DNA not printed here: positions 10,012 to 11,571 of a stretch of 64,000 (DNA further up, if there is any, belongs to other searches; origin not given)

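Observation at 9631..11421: [FeFe]-hydrogenase-like Fe-S domain fused to a GGDEF output: candidate H2/redox-sensing diguanylate cyclase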

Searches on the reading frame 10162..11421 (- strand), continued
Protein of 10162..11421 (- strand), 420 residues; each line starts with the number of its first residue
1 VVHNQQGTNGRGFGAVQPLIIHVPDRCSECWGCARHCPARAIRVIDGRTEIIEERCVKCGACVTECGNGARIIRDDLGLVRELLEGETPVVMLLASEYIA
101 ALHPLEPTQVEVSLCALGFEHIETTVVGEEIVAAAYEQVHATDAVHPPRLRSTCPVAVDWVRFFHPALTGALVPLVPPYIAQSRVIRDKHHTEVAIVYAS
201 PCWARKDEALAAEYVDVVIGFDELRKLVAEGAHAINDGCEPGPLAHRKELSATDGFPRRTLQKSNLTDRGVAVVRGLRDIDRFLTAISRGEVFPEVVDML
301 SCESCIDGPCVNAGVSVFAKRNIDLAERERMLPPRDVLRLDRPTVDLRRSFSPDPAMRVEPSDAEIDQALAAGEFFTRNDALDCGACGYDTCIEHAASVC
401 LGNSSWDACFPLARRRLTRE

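Call 83: search_dna_similar(query=P0145, collection=plasmids, mode=protein, max_evalue=1e-8, max_rows=40)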
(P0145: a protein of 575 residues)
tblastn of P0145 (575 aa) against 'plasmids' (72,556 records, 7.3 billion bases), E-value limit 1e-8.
Records with a match: 14; places in all: 19; records where one place covers at least 80% of the query: 3.
Best place of each record, by identity: <60% 14.
By first word of the organism name: Subdoligranulum 2; Parabacteroides 2; Cetobacterium 2; Monoglobus 1; Acetoanaerobium 1; Ruminococcus 1; Phocaeicola 1; Butyrivibrio 1; Bacteroides 1; Peptoclostridium 1; and 1 more.
By predicted mobility (MOB-suite, as given by PLSDB): non-mobilizable 13; mobilizable 1.
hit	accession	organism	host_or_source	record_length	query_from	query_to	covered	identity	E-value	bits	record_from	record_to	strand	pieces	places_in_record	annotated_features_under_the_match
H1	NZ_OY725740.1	Monoglobus pectinilyticus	-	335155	4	570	99%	39.2%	2e-115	384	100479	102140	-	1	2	[Fe-Fe] hydrogenase large subunit C-terminal domain-containing protein | SpoIIE family protein phosphatase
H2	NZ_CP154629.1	Acetoanaerobium noterae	cell culture,Sludge of a digestion ...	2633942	1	570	99%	38.9%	3e-120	398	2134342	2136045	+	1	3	none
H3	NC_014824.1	Ruminococcus albus 7 = DSM 20455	-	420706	4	570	99%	39.1%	2e-116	387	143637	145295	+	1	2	[Fe-Fe] hydrogenase large subunit C-terminal domain-containing protein | SpoIIE family protein phosphatase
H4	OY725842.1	Subdoligranulum variabile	-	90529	4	414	71%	27.0%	2e-29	131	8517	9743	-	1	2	record has no annotation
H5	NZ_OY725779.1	Parabacteroides distasonis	-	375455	4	417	72%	24.5%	2e-23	113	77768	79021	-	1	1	[Fe-Fe] hydrogenase large subunit C-terminal domain-containing protein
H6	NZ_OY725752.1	Parabacteroides distasonis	-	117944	17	313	52%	33.8%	9e-29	129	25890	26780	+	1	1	monomeric [FeFe] hydrogenase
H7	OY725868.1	Subdoligranulum variabile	-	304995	6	344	59%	29.4%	7e-29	130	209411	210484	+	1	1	record has no annotation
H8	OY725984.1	Phocaeicola massiliensis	-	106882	17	316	52%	32.9%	3e-26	122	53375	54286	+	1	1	record has no annotation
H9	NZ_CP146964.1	Butyrivibrio fibrisolvens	Bovinae,Bovine rumen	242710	6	327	56%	30.5%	2e-27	125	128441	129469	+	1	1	4Fe-4S dicluster domain-containing protein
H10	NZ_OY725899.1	Bacteroides finegoldii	-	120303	17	327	54%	31.2%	7e-26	120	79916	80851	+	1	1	4Fe-4S dicluster domain-containing protein | hydE: [FeFe] hydrogenase H-cluster radical SAM maturase HydE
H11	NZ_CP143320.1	Cetobacterium somerae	intestine of Yellow Catfish,pure culture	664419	11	353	60%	26.8%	9e-24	114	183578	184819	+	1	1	[FeFe] hydrogenase, group A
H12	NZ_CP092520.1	Cetobacterium somerae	Danio rerio,tissue sample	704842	11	353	60%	26.1%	7e-24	114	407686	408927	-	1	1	2Fe-2S iron-sulfur cluster binding domain-containing protein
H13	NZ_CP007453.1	Peptoclostridium acidaminophilum DSM 3953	black mud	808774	11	314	53%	28.0%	2e-19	100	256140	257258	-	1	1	NADH-dependent [FeFe] hydrogenase, group A6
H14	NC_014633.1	Ilyobacter polytropus DSM 2926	marine mud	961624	9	293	50%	24.1%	4e-12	77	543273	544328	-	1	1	[Fe-Fe] hydrogenase large subunit C-terminal domain-containing protein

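Call 84: get_annotated_region(hit=H10, flank=8000)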
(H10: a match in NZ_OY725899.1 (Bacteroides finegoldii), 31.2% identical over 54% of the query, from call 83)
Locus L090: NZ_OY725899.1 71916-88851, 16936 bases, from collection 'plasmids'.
description: Bacteroides finegoldii strain Bacteroides finegoldii TSDC17.2-1.1 plasmid 89, complete sequence
organism: Bacteroides finegoldii (NCBI taxid 338188)
taxonomy: Bacteria; Bacteroidota; Bacteroidia; Bacteroidales; Bacteroidaceae; Bacteroides; Bacteroides finegoldii
host: -; source: -; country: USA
typing (MOB-suite, as given by PLSDB): non-mobilizable
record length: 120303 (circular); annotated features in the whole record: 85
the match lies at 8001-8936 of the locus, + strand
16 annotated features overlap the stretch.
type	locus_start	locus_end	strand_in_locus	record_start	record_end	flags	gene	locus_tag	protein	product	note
CDS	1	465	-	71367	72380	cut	-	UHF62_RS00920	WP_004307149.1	low specificity L-threonine aldolase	-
CDS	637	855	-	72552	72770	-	-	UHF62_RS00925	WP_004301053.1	winged helix-turn-helix domain-containing protein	-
CDS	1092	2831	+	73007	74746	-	-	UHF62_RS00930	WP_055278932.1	thiamine pyrophosphate-dependent enzyme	-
CDS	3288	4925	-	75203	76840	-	groL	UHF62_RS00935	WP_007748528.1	chaperonin GroEL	GO:0006457 - protein folding [Evidence IEA]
CDS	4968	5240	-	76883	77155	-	-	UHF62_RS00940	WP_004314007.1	co-chaperone GroES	-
CDS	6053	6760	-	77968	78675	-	-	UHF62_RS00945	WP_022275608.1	DUF5039 domain-containing protein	-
CDS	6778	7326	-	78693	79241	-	-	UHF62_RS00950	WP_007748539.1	NUDIX hydrolase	-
CDS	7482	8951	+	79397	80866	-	-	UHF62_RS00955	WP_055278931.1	4Fe-4S dicluster domain-containing protein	-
CDS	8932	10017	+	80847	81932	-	hydE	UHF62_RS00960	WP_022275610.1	[FeFe] hydrogenase H-cluster radical SAM maturase HydE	-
CDS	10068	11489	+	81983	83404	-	hydG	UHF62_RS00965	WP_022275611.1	[FeFe] hydrogenase H-cluster radical SAM maturase HydG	-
CDS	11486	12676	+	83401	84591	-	hydF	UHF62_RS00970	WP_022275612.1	[FeFe] hydrogenase H-cluster maturation GTPase HydF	-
CDS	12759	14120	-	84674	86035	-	hisS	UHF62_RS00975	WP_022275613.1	histidine--tRNA ligase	GO:0006427 - histidyl-tRNA aminoacylation [Evidence IEA]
CDS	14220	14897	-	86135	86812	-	-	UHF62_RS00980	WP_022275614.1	zinc metallopeptidase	-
CDS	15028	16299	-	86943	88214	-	-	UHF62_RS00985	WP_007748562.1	adenylosuccinate synthase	GO:0006164 - purine nucleotide biosynthetic process [Evidence IEA]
CDS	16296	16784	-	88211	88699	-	-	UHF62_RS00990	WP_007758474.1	transcriptional repressor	-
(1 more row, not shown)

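Call 86: search_protein_families(library=ncbifam, proteins=[L086:2-1135:+, L086:2958-3536:+, P0140], max_evalue=0.00001)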
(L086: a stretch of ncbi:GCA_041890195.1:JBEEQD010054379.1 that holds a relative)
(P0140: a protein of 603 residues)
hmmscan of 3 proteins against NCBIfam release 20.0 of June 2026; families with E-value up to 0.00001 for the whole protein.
L086:2-1135:+ (377 aa): 6 families
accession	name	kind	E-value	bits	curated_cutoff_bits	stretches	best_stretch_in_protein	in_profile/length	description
TIGR03918.1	GTP_HydF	equivalog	3.1e-147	490.5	325.55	1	3-364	27-392/392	[FeFe] hydrogenase H-cluster maturation GTPase HydF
TIGR03594.1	GTPase_EngA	equivalog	1.2e-13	50.9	306.7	1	3-140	20-161/432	ribosome biogenesis GTPase Der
NF003661.0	PRK05291.1-3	equivalog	4.1e-13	49.5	380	1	3-142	236-373/448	tRNA uridine-5-carboxymethylaminomethyl(34) synthesis GTPase MnmE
TIGR00231.1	small_GTP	domain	5.9e-12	45.7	42.5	1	3-131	23-158/164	GTP-binding protein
TIGR00450.1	mnmE_trmE_thdF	equivalog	7.2e-11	41.8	252.6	1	5-124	231-349/446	tRNA uridine-5-carboxymethylaminomethyl(34) synthesis GTPase MnmE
NF000908.1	PRK00089.1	equivalog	4.1e-09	36.1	237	1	3-141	23-169/291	GTPase Era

L086:2958-3536:+ (193 aa): 5 families
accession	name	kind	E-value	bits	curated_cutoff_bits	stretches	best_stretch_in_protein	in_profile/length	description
TIGR04337.1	AmmeMemoSam_rS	hypoth_equivalog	2.1e-54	184.7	220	1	5-190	2-185/349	AmmeMemoRadiSam system radical SAM enzyme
TIGR04041.1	activase_YjjW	hypoth_equivalog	1.1e-09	38.1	250.2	1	116-190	102-176/276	YjjW family glycine radical enzyme activase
TIGR02493.1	PFLA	equivalog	9.5e-09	35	231.75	1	79-190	22-135/235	pyruvate formate-lyase-activating protein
TIGR02495.1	NrdG2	equivalog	3.7e-07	29.7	131.15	1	70-185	14-125/193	anaerobic ribonucleoside-triphosphate reductase activating protein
NF038283.1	viperin_w_prok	equivalog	4.2e-06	26.1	180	1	81-176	11-109/281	viperin family antiviral radical SAM protein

P0140 (603 aa): 48 families (the best 25 are shown)
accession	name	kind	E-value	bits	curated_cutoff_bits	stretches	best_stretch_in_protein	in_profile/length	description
TIGR04105.1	FeFe_hydrog_B1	subfamily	8.2e-62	209.4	450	1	18-302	165-457/462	monomeric [FeFe] hydrogenase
TIGR00254.1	GGDEF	domain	1.4e-50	171.3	37.4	1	421-586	2-165/168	diguanylate cyclase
NF038266.1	diguan_SiaD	equivalog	4.1e-48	164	290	1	411-585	81-252/252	biofilm regulation diguanylate cyclase SiaD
NF007135.0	PRK09581.1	equivalog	7.6e-45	153.6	474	1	416-585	284-452/457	PleD family two-component system response regulator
NF007380.0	PRK09894.1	equivalog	1.3e-39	136.4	256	1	421-587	126-286/296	diguanylate cyclase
NF047654.1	DiguCycDgcRLepto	equivalog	6.9e-38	130.2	500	1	414-585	123-293/295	diguanylate cyclase DgcR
NF041606.1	dguan_cyc_DgcA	equivalog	4.8e-37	127.7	370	1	420-587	174-338/340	diguanylate cyclase DgcA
NF007423.1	PRK09966.1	equivalog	3.2e-36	125.1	325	1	413-578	228-390/390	diguanylate cyclase DgcN/YfiN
TIGR02512.1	FeFe_hydrog_A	subfamily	1.5e-32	112.9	405.95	1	10-252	6-289/375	[FeFe] hydrogenase, group A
NF051473.1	DigCycDgcsShew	equivalog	1e-30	107.2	400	1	426-585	137-288/291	diguanylate cyclase DgcS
NF011955.1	PRK15426.1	equivalog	3.7e-30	104.6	408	1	425-586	399-559/564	cellulose biosynthesis regulator diguanylate cyclase DgcQ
NF040763.1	FeFe_hydrog_A6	exception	4.4e-29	101.3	765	1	38-252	186-427/571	NADH-dependent [FeFe] hydrogenase, group A6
NF007298.0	PRK09776.1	equivalog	4.5e-28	97.7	1135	1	420-587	680-844/1111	diguanylate cyclase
NF007599.0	PRK10245.1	equivalog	6.4e-28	97.3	402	1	418-587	204-369/371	diguanylate cyclase AdrA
NF045675.1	PhdiestaseDibA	equivalog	2.8e-27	95.3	980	1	419-584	198-360/623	phosphodiesterase DibA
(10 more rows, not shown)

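Call 89: find_homologous_proteins(query=P0140, max_evalue=1e-30)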
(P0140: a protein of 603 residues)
Query P0140 (603 aa): 6636 proteins with E <= 1e-30 among 8000 candidates; the best 120 are listed.
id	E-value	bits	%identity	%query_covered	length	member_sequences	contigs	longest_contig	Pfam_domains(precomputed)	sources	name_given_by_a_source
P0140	0.0e+0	1356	100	100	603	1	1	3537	PF02906.20,PF04060.19,PF12837.13,PF12838.13,PF00990.27,PF25160.2,PF13237.12,PF13187.12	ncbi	-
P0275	2.3e-208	712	68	79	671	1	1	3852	PF02906.20,PF04060.19,PF02518.32,PF00512.32,PF25160.2,PF13237.12,PF13187.12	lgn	-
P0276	4.6e-170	585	48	98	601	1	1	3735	PF02906.20,PF12797.13,PF04060.19,PF12837.13,PF00037.33,PF12838.13,PF00990.27,PF13237.12,PF13187.12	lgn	-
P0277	1.4e-167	577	48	97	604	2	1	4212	PF02906.20,PF04060.19,PF00990.27,PF13237.12,PF13187.12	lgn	-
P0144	4.7e-166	572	47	97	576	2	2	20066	PF02906.20,PF04060.19,PF12838.13,PF00990.27,PF13237.12,PF13187.12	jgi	-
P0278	6.6e-163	561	49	95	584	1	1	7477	PF02906.20,PF04060.19,PF00037.33,PF12838.13,PF00990.27,PF25160.2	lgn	-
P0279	5.0e-162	559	47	100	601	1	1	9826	PF02906.20,PF04060.19,PF12838.13,PF00990.27,PF13237.12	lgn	-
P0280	1.2e-159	551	46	97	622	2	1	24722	PF02906.20,PF04060.19,PF12838.13,PF00990.27,PF13237.12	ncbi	-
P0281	7.0e-156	538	51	88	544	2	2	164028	PF02906.20,PF04060.19,PF00990.27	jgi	-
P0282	7.7e-155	535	54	78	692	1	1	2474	PF02906.20,PF04060.19,PF12837.13,PF00037.33,PF02518.32,PF00512.32,PF12838.13,PF25160.2,PF13237.12,PF13187.12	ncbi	-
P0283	3.6e-154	533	55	79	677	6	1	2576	PF02906.20,PF04060.19,PF12837.13,PF00037.33,PF02518.32,PF00512.32,PF12838.13,PF25160.2,PF13237.12,PF13187.12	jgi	jgi:signal transduction histidine kinase/NAD-dependent dihydropyrimidine dehydrogenase PreA subunit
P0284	2.0e-153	530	54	78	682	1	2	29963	PF02906.20,PF04060.19,PF12837.13,PF00037.33,PF02518.32,PF00512.32,PF12838.13,PF25160.2,PF13237.12,PF13187.12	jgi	jgi:two-component system NtrC family sensor kinase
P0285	2.6e-153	530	58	70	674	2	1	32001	PF02906.20,PF04060.19,PF02518.32,PF00512.32,PF13237.12,PF13187.12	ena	-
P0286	9.0e-153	528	52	78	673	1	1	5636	PF02906.20,PF04060.19,PF00037.33,PF02518.32,PF00512.32,PF12838.13,PF13237.12,PF13187.12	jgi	-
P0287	1.7e-152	527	53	79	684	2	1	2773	PF02906.20,PF04060.19,PF00037.33,PF02518.32,PF00512.32,PF13237.12,PF13187.12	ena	-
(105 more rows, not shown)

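Call 90: find_encoding_contigs(protein=P0281, flank=10000, max_places=2)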
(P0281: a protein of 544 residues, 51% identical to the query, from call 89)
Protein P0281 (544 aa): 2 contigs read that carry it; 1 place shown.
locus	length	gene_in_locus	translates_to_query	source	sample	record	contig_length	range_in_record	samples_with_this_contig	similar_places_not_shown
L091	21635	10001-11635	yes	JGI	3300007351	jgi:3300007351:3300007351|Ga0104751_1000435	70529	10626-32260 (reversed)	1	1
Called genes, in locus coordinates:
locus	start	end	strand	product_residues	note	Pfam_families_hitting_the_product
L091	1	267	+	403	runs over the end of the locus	PF00696:AA_kinase, PF01842:ACT, PF22468:ACT_9, PF01842:ACT, PF13840:ACT_7, PF22468:ACT_9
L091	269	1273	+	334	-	PF01118:Semialdhyde_dh, PF02774:Semialdhyde_dhC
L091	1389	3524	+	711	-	PF10114:PocR, PF01590:GAF, PF13185:GAF_2, PF13492:GAF_3, PF13185:GAF_2, PF13492:GAF_3 (weak), PF01966:HD, PF13487:HD_5, +1 more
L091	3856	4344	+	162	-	PF18306:LDcluster4, PF03641:Lysine_decarbox (weak)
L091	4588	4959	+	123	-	-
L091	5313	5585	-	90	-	-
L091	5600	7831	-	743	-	-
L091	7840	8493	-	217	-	PF01325:Fe_dep_repress, PF01047:MarR (weak), PF02742:Fe_dep_repr_C, PF04023:FeoA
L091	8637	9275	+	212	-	PF06177:QueT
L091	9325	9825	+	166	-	PF04073:tRNA_edit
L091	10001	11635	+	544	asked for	PF02906:Fe_hyd_lg_C, PF04060:FeS, PF00990:GGDEF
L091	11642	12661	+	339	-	PF04055:Radical_SAM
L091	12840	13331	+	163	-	PF00293:NUDIX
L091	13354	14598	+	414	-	PF13641:Glyco_tranf_2_3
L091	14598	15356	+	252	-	PF01925:TauE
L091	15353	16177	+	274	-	PF13302:Acetyltransf_3 (weak), PF13527:Acetyltransf_9 (weak), PF00583:Acetyltransf_1, PF13673:Acetyltransf_10, PF13508:Acetyltransf_7, PF08445:FR47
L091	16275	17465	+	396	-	PF06580:His_kinase, PF02518:HATPase_c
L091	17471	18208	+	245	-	PF00072:Response_reg, PF04397:LytTR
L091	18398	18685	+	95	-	-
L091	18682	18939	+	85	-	-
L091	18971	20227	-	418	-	PF00709:Adenylsucc_synt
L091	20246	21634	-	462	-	PF00890:FAD_binding_2 (faint), PF01134:GIDA (faint), PF01266:DAO (faint), PF03486:HI0933_like (faint), PF07992:Pyr_redox_2 (faint), PF13738:Pyr_redox_3 (faint), PF21688:FAD-depend_C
